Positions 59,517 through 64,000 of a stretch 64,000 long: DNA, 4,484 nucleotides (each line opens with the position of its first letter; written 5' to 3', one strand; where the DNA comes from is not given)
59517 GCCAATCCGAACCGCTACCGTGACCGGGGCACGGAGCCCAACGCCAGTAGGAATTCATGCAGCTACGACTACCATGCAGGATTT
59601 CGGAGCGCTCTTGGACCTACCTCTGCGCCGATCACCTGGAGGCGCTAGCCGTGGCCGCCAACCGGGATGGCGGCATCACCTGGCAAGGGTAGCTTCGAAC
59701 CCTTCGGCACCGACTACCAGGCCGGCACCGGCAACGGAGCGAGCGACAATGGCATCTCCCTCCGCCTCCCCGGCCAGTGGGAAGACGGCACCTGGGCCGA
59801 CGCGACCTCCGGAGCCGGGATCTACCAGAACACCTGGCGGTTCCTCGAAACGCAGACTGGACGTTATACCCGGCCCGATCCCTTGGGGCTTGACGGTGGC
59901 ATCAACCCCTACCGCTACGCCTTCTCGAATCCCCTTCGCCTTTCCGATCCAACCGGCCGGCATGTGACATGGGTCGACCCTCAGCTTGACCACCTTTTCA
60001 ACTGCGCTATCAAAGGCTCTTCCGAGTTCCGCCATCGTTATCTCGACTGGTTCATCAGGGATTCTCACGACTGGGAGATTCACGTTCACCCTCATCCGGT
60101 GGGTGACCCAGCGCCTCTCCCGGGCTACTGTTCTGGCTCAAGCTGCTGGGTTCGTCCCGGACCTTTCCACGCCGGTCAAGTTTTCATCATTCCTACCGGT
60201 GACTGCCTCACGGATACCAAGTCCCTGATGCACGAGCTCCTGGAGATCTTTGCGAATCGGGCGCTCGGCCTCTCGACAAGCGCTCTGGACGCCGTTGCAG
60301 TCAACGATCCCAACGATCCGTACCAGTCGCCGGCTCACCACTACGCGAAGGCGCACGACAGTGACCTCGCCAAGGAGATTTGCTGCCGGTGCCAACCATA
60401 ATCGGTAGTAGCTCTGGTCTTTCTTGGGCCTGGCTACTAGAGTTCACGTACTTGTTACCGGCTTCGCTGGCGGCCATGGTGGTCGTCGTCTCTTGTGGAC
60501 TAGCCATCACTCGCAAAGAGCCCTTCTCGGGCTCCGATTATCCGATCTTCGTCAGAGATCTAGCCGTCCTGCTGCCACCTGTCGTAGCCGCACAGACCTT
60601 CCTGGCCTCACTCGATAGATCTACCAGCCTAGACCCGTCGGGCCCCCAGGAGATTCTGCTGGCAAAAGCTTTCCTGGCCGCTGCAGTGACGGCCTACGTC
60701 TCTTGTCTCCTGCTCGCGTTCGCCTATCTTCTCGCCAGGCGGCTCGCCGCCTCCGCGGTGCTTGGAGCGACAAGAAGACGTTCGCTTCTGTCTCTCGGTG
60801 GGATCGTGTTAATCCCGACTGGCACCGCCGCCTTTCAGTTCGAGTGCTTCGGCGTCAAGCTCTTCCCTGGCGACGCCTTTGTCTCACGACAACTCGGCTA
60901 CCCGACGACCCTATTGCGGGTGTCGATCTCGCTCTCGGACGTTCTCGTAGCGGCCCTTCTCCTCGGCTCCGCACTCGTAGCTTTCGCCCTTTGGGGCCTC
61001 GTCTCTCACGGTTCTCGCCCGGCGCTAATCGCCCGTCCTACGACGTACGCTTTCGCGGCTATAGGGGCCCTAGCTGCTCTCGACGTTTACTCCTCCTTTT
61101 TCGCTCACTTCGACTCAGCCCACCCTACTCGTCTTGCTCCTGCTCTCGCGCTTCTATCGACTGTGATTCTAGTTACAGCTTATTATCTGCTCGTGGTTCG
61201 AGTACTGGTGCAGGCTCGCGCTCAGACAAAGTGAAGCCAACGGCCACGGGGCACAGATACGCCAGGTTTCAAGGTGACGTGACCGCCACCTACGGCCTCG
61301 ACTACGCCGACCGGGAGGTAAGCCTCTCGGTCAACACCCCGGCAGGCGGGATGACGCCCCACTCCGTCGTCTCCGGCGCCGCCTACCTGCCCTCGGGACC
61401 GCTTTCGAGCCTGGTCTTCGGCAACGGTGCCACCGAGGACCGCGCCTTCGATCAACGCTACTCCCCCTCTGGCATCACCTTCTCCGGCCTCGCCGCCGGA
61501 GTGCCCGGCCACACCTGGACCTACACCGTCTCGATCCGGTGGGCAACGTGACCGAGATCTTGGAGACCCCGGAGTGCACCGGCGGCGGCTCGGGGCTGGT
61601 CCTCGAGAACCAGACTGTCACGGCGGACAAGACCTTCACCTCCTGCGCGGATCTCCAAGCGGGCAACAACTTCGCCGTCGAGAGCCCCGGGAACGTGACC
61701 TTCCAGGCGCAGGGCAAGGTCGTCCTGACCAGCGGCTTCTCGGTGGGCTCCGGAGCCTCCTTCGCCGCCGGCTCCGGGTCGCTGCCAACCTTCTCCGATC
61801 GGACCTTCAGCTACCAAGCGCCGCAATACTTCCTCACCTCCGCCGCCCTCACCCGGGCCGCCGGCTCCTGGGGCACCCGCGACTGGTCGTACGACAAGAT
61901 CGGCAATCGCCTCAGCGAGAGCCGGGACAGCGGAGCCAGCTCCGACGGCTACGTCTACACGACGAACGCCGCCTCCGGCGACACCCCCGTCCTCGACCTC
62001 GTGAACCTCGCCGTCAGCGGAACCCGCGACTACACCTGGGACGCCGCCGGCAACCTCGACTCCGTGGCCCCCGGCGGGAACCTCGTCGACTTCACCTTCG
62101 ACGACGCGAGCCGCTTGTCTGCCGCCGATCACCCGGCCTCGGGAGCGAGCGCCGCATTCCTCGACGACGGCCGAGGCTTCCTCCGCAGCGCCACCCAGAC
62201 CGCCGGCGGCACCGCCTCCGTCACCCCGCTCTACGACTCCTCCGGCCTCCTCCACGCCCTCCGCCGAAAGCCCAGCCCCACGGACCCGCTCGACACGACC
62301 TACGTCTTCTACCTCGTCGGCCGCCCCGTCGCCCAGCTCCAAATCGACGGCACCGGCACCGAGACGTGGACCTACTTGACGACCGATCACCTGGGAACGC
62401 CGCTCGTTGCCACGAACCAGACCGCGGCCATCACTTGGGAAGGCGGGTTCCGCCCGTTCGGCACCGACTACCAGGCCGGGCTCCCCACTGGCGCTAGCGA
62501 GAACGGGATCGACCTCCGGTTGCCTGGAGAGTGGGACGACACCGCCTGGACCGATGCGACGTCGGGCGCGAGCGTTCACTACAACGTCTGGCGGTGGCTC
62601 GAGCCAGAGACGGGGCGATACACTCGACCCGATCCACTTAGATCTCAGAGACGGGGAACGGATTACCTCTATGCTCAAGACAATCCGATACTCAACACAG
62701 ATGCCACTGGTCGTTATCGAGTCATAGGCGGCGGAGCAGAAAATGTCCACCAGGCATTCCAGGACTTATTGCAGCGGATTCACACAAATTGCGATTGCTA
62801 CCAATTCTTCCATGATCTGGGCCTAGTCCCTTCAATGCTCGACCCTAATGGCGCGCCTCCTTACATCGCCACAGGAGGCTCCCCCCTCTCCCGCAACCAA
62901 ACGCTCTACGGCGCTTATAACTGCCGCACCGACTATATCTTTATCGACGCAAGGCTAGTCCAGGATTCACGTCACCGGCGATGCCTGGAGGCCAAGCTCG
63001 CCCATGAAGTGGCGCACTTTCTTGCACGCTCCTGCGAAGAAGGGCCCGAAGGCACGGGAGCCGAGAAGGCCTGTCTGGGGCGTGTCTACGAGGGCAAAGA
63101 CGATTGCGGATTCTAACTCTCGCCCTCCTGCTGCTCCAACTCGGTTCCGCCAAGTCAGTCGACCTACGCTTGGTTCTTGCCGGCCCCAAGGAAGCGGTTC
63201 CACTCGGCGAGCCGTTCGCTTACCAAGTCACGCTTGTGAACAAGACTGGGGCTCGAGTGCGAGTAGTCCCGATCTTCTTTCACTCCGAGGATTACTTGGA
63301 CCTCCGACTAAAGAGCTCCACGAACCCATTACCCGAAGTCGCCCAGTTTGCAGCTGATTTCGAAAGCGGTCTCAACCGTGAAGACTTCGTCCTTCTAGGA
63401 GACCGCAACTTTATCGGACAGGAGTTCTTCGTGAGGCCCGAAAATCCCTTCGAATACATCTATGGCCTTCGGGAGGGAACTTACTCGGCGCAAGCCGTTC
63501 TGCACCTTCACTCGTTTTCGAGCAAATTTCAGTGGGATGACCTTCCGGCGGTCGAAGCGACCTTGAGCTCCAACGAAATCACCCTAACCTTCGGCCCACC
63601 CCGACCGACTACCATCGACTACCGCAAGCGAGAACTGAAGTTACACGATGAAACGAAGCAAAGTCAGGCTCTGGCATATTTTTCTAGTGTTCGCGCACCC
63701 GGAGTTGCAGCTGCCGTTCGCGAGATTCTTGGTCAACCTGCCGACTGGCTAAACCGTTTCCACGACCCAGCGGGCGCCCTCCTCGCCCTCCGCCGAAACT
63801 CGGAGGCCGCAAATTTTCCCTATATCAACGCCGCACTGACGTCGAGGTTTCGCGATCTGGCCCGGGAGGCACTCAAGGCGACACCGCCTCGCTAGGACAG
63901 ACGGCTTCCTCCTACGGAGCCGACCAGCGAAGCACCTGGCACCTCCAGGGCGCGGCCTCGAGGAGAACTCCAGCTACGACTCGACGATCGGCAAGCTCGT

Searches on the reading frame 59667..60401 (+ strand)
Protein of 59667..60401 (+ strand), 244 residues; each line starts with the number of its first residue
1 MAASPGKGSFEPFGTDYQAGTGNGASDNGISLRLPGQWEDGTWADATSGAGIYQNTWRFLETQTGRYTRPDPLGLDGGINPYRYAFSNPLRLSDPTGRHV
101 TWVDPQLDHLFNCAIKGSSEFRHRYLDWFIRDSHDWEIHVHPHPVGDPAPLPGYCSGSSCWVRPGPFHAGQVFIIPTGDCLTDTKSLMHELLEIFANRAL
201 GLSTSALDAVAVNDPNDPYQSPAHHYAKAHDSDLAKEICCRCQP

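Call 3: search_protein_families(library=pfam, proteins=[window:59667-60401:+], max_evalue=0.01)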
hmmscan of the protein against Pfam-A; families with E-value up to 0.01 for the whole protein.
window:59667-60401:+ (244 aa): 0 families

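Call 6: search_protein_families(library=ncbifam, proteins=[window:59667-60401:+], max_evalue=0.01)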
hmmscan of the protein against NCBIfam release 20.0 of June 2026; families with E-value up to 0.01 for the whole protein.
window:59667-60401:+ (244 aa): 2 families
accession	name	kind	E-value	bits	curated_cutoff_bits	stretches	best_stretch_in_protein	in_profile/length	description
TIGR03696.1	Rhs_assc_core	domain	7.3e-14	52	32.5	1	41-97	21-75/76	RHS repeat-associated core domain-containing protein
NF041261.1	RHS_core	equivalog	4.5e-06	24.7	2000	1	31-97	1202-1260/1261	RHS element core protein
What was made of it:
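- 59667..60401 (+): Orphan rhs-CT cassette 1: Rhs core fragment (72% identical to main aa 1472-1567) plus an unrelated tip (HELLE...H...HD, Cys-containing). TIGR03696 7e-14 (call 6).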

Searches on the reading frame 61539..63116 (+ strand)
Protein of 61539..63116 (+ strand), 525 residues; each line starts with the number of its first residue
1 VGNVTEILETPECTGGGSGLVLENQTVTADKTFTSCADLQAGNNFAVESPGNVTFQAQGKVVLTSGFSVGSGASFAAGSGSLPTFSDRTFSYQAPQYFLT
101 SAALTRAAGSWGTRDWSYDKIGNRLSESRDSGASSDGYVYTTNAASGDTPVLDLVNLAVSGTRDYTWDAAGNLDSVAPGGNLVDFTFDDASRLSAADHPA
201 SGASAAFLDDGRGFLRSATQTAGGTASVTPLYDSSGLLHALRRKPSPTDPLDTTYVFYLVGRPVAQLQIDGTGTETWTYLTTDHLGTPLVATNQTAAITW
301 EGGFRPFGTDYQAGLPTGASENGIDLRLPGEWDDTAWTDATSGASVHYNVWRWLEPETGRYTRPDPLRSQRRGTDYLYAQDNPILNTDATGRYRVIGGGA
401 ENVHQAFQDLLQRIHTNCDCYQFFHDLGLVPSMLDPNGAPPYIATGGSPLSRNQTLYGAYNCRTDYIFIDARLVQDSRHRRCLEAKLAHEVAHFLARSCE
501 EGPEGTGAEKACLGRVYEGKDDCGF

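Call 3: search_protein_families(library=pfam, proteins=[window:61539-63116:+], max_evalue=0.01)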
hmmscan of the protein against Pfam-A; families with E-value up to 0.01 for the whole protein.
window:61539-63116:+ (525 aa): 1 family
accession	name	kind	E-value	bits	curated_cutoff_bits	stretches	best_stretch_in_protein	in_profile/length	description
PF03527.20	RHS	-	7.5e-05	22.9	27.9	1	279-308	3-32/38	RHS protein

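Call 6: search_protein_families(library=ncbifam, proteins=[window:61539-63116:+], max_evalue=0.01)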
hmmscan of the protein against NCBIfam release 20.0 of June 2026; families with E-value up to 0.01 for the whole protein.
window:61539-63116:+ (525 aa): 2 families
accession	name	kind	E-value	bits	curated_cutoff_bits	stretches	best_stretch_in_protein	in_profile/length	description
TIGR03696.1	Rhs_assc_core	domain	5.7e-09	36.4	32.5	1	337-391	23-75/76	RHS repeat-associated core domain-containing protein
NF045639.1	GCX_COOH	domain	0.00014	21.6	26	1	46-77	12-43/49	3-coathanger stack domain-containing protein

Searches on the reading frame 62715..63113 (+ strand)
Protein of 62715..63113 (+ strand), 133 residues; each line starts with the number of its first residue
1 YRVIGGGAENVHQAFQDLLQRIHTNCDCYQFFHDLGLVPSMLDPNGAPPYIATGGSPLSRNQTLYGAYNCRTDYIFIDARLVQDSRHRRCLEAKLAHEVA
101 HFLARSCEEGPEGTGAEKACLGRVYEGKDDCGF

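Call 36: search_protein_families(library=pfam, proteins=[window:62715-63113:+], max_evalue=1)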
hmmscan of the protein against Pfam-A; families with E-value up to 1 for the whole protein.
window:62715-63113:+ (133 aa): 3 families
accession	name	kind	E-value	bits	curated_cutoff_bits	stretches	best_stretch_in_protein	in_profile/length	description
PF01435.24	Peptidase_M48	-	0.11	12.7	20.3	1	67-105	38-79/186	Peptidase family M48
PF10263.15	SprT-like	-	0.14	12.5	25.6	1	61-105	29-75/108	SprT-like family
PF05292.17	MCD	-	0.3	11.1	23.2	1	9-34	24-51/253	Malonyl-CoA decarboxylase C-terminal domain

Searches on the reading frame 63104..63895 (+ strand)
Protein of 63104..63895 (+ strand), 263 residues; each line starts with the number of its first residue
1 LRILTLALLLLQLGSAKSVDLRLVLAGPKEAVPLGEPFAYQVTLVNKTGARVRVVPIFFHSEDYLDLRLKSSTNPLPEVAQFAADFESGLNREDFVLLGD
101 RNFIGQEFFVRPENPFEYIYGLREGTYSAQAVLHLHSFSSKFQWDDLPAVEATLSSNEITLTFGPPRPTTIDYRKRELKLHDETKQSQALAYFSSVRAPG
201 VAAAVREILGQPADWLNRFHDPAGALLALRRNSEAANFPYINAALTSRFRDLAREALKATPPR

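Call 3: search_protein_families(library=pfam, proteins=[window:63104-63895:+], max_evalue=0.01)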
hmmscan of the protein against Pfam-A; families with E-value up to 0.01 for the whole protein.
window:63104-63895:+ (263 aa): 0 families

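Call 6: search_protein_families(library=ncbifam, proteins=[window:63104-63895:+], max_evalue=0.01)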
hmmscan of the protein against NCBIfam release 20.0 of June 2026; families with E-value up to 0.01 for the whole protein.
window:63104-63895:+ (263 aa): 0 families

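Call 66: list_cluster_members(proteins=[P0017, window:63104-63892:+, window:60380-61231:+])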
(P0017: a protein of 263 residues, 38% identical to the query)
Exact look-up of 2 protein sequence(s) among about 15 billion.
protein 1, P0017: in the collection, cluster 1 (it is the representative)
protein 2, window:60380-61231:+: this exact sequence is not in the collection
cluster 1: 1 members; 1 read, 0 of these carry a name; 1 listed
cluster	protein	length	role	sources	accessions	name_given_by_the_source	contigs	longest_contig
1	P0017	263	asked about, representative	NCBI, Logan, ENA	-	-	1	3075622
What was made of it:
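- Only 64 kb of a contig of at least 3 Mb is visible (call 66). rhs genes can lie far from T6SS clusters (general knowledge).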
